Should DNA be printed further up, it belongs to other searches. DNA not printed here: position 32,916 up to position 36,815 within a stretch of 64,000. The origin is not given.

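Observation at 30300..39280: NfeD/YqiJ-like membrane protein and flotillin (SPFH) co-transcribed with a 1.7-kaa protein carrying a C-terminal AAA+ module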

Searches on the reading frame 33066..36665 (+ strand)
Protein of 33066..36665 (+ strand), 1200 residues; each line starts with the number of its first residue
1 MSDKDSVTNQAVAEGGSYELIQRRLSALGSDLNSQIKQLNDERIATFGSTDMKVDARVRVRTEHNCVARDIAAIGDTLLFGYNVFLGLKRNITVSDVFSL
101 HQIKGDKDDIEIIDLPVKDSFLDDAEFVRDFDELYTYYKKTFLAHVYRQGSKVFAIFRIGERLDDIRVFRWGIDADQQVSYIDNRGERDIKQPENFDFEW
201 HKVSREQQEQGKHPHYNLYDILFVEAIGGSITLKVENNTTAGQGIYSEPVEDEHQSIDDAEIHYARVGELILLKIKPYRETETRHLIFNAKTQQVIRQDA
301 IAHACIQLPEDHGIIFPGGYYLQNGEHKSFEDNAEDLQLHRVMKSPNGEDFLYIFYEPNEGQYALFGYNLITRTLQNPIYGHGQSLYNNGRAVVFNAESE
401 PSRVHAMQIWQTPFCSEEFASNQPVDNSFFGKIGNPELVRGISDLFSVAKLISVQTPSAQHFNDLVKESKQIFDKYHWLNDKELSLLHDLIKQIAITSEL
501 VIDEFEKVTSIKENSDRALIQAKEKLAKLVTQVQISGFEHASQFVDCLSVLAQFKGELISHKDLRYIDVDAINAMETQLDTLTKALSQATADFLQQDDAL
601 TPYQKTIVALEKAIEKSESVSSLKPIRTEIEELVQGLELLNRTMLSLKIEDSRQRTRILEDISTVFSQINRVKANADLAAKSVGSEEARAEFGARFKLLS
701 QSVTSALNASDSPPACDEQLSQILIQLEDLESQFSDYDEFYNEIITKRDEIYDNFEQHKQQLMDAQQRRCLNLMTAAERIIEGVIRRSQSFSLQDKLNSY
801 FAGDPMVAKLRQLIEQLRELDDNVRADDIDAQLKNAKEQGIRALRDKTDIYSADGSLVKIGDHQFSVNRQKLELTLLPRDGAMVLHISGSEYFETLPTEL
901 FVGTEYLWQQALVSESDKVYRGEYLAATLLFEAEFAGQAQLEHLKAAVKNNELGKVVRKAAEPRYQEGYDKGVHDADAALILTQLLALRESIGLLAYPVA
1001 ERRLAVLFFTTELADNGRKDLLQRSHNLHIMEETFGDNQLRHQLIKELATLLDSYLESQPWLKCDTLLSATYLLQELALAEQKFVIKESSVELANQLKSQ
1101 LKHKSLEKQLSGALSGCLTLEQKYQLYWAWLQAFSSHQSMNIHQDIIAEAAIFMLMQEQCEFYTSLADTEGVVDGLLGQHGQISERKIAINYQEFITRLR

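Call 79: search_protein_representatives(protein=window:33066-36665:+)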
Query: 1200 residues. Proteins with E-value up to 0.001 (for the whole library): 1291; up to 1e-10: 891; up to 1e-30: 406. The best 150 are listed.
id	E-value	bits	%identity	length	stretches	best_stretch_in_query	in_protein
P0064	0.0e+00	1742.0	67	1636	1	3-1200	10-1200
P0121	0.0e+00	1122.4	47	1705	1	5-1199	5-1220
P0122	0.0e+00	1035.4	45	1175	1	11-1156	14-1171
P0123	0.0e+00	1016.5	45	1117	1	8-1089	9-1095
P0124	1.0e-296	1003.9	42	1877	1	6-1199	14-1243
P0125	1.1e-292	990.5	41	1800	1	10-1199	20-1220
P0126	2.8e-286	969.3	47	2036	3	96-1010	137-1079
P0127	3.5e-286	968.9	43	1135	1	14-1104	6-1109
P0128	1.0e-283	960.8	40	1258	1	5-1199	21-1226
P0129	1.1e-275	934.2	39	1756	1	14-1200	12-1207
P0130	2.3e-274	929.8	41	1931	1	13-1199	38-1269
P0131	6.9e-273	924.9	41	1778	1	3-1199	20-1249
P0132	4.0e-260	882.7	39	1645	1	12-1198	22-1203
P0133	5.0e-258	875.7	40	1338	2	15-1056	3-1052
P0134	9.0e-258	874.9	40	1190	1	9-1136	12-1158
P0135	2.9e-257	873.2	40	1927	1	9-1200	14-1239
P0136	4.3e-257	872.6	38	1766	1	3-1199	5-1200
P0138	5.4e-256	869.0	38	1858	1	13-1200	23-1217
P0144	1.7e-252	857.4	38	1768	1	12-1200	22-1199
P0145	1.0e-249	848.2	37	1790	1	10-1200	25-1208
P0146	4.8e-247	839.3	36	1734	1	7-1200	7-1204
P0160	1.4e-225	768.3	35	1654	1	12-1200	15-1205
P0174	1.1e-201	689.2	33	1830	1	2-1200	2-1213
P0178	9.6e-197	672.8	35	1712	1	16-1200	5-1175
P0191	1.5e-181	622.5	32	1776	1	16-1200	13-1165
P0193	1.2e-178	612.8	32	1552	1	72-1200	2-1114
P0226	1.3e-135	470.4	29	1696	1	16-1200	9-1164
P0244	1.0e-116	407.8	40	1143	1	618-1200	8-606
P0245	1.7e-116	407.0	33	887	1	447-1200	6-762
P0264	1.4e-103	364.3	39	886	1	662-1200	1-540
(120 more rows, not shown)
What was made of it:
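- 33054..38285 (+): Giant soluble ATPase, 1743 aa from 33054 and probably 1739 aa from the ATG at 33066. NCBI names it 'DNA repair ATPase'. Orthologue of BacE/PA14_16190, and by gene order of PA3728. 1,291 clusters at 50% identity match residues 1-1200 (call 79).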

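Call 87: predict_structure(alignment_id=A4)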
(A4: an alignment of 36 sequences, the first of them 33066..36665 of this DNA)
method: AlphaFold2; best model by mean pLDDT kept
length: 1200 residues; sequences in the alignment: 36
mean_pLDDT: 76.0   pTM: 0.44
mean pLDDT of the five models: 76.0, 73.8, 73.2, 70.7, 70.6
residues with pLDDT >= 90: 83; 70-90: 817; 50-70: 251; < 50: 49
segments of 3 or more residues with pLDDT < 50: 1-15, 186-195, 681-687, 848-852, 867-870, 911-914
pLDDT, mean of each block of 10 residues (from residue 1): 33 52 80 83 71 82 77 86 63 80 75 83 84 72 76 79 70 82 54 53 80 80 80 72 71 70 83 82 81 72 70 76 72 63 72 76 81 78 81 75 78 74 65 66 80 68 78 80 82 83 72 77 82 68 72 80 78 82 74 69 71 62 65 66 64 70 72 62 49 71 79 79 76 65 77 82 80 82 81 79 83 83 79 79 54 51 52 62 68 73 69 62 87 75 87 88 69 86 90 86 92 89 89 77 89 91 88 88 90 90 82 86 92 88 86 89 86 87 86 81
secondary structure, 60 per line:
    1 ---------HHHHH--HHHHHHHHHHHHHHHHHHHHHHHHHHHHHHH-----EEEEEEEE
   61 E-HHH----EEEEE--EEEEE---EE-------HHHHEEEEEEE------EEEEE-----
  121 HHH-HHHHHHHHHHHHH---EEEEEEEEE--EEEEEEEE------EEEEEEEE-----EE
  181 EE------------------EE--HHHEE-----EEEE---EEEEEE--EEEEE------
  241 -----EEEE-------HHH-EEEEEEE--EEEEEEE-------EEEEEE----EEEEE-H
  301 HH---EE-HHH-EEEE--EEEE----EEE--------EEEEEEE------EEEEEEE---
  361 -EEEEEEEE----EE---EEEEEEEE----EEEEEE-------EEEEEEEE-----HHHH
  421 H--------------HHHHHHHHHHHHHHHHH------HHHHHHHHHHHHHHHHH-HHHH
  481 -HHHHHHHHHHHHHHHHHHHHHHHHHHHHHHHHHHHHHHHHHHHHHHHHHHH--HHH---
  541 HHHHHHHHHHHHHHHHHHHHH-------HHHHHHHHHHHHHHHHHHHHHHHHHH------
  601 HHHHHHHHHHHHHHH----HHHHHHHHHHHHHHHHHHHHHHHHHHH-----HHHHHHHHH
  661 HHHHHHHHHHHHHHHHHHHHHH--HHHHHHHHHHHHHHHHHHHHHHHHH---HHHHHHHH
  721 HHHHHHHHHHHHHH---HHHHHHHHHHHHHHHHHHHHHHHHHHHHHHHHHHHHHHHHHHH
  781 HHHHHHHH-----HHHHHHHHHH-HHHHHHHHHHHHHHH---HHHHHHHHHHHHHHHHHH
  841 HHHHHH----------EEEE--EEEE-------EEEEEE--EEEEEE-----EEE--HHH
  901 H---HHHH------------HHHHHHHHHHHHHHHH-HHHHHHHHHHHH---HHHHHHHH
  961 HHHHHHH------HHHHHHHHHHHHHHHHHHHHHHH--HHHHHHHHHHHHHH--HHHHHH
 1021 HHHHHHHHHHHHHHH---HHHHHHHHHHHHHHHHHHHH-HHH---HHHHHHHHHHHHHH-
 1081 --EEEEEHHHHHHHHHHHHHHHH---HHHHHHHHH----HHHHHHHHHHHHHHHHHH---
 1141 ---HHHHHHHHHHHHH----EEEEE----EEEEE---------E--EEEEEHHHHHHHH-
elements in order (helices of 4 or more, strands of 3 or more residues): H10-14 H17-47 E53-61 E70-74 E77-81 H94-97 E98-104 E111-115 H125-137 E141-149 E152-159 E166-173 E179-182 E215-218 E222-227 E230-234 E246-249 E261-267 E270-276 E284-289 E294-298 E313-316 E319-322 E327-329 E338-344 E351-357 E362-369 E379-386 E391-396 E404-411 H417-421 H436-452 H459-475 H477-480 H482-532 H541-561 H569-594 H601-615 H620-646 H652-682 H685-709 H713-734 H738-788 H794-803 H805-819 H823-846 E857-860 E863-866 E874-879 E882-887 E893-895 H898-901 H905-908 H921-936 H938-949 H953-967 H974-996 H999-1012 H1015-1035 H1039-1058 H1066-1079 E1083-1087 H1088-1103 H1107-1115 H1120-1137 H1144-1156 E1161-1165 E1170-1174 E1187-1191 H1192-1199
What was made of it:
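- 33156..34496 (+): DUF3686 domain of the giant (residues 35-481), predicted to be a beta-propeller. The AlphaFold model has about 27 strands between model residues 53 and 411, mostly at pLDDT 70-85 (call 87).
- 34857..35099 (+): DUF7902 (residues 602-682), inside the long helical or coiled-coil region (about residues 440-850). The model shows helices of up to about 50 residues (call 87).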

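Call 89: fold_search(model_id=the predicted structure, library=pdb)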
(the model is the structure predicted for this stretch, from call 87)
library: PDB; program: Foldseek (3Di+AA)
matches with E <= 10: 534; with E <= 0.001: 9
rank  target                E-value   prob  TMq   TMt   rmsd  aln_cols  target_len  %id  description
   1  7tdz_i                8.9e-07  1.00  0.10  0.11  32.7      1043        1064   11  Cryo-EM model of protomer of the cytoplasmic ring of the nuclear pore complex from Xenopus laevis (released 2022-06-22)
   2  8hmf_D                1.8e-06  1.00  0.12  0.10  36.9      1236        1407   10  head module state 2 of Tetrahymena IFT-A (released 2023-06-14)
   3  9a2d_C                2.1e-06  0.92  0.07  0.07  41.3      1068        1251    9  Modeling of the ciliary Intraflagellar transport-A complex (released 2024-05-10)
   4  8fgw_B                5.4e-06  0.89  0.07  0.07  41.3      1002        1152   10  Human IFT-A complex structures provide molecular insights into ciliary transport (released 2023-02-22)
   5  7k58_C                1.3e-05  0.87  0.08  0.03  62.9      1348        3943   10  Structure of outer-arm dyneins bound to microtubule with microtubule binding state 1(MTBS-1) (released 2021-09-29)
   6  8glv_DA               7.0e-05  0.97  0.12  0.04  48.8      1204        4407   12  96-nm repeat unit of doublet microtubules from Chlamydomonas reinhardtii flagella (released 2023-05-31)
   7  8i7o_P1               2.4e-04  0.97  0.09  0.15  21.0       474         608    8  In situ structure of axonemal doublet microtubules in mouse sperm with 16-nm repeat (released 2023-10-11)
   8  7tbk_S1               4.2e-04  0.85  0.09  0.11  43.2       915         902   11  Composite structure of the dilated human nuclear pore complex (NPC) symmetric core generated with a 37A in situ cryo- (released 2022-06-15)
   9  8fh3_A                5.2e-04  0.38  0.06  0.07  32.4       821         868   10  Human IFT-A complex structures provide molecular insights into ciliary transport (released 2023-02-22)
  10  8t55_C                1.1e-03  0.93  0.07  0.19  18.3       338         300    9  Co-crystal structure of the WD-repeat domain of human WDR91 in complex with MR46654 (released 2023-07-05)
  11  2ce9_D                1.2e-03  0.97  0.06  0.16  18.8       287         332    7  A WRPW peptide bound to the Groucho-TLE WD40 domain. (released 2006-06-14)
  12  8cuk_A                1.2e-03  0.99  0.11  0.28  17.6       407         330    9  X-ray Structure of the WD40 domain of HOPS subunit Vps11 from Yeast (released 2022-05-25)
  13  8rfb                  1.2e-03  0.96  0.09  0.15  19.5       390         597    8  Cryo-EM structure of the R243C mutant of human Prolyl Endopeptidase-Like (PREPL) protein involved in Congenital myasthen (released 2024-09-04)
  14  9r9b_A                1.2e-03  0.95  0.13  0.22  25.8       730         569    9  Crystal structure of clathrin heavy chain in complex with a peptidomimetic inhibitor of the TACC3 interaction (released 2026-04-08)
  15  9y6s_7K               1.5e-03  0.18  0.06  0.06  65.8      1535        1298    9  96-nm repeat of the Leishmania tarentolae doublet microtubule (released 2025-12-17)
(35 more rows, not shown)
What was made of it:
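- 33156..34496 (+): Foldseek hits WD40, clathrin-terminal-domain and nucleoporin propellers (call 89).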
